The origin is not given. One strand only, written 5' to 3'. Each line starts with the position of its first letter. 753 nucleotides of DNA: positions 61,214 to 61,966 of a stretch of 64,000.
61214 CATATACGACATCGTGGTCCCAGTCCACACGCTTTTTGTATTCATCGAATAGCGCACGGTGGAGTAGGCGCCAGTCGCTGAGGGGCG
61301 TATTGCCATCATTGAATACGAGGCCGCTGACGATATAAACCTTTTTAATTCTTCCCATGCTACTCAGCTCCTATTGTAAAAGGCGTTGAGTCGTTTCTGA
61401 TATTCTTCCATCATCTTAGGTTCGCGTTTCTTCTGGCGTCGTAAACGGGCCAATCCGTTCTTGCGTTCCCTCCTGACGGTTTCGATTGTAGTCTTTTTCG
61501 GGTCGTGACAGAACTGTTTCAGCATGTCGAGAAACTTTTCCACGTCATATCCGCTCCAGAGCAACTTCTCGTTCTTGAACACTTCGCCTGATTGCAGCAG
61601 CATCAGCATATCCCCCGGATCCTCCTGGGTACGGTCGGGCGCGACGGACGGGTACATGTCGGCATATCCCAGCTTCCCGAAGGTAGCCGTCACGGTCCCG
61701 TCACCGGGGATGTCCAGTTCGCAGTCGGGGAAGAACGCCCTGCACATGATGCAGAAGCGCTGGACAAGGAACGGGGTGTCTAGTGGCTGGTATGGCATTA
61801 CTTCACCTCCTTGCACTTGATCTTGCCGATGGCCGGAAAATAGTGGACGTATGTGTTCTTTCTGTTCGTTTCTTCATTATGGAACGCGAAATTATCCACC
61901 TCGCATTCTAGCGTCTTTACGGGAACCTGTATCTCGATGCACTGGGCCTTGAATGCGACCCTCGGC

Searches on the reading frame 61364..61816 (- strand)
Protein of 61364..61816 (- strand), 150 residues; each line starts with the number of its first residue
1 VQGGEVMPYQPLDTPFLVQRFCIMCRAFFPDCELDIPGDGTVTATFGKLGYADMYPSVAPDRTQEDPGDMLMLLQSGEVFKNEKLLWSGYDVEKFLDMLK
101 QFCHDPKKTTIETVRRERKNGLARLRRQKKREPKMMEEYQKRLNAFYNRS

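Call 77: find_encoding_contigs(protein=window:61364-61816:-, flank=10000, max_places=2)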
Protein window:61364-61816:- (150 aa): no gene with exactly this product is on record in the collection.
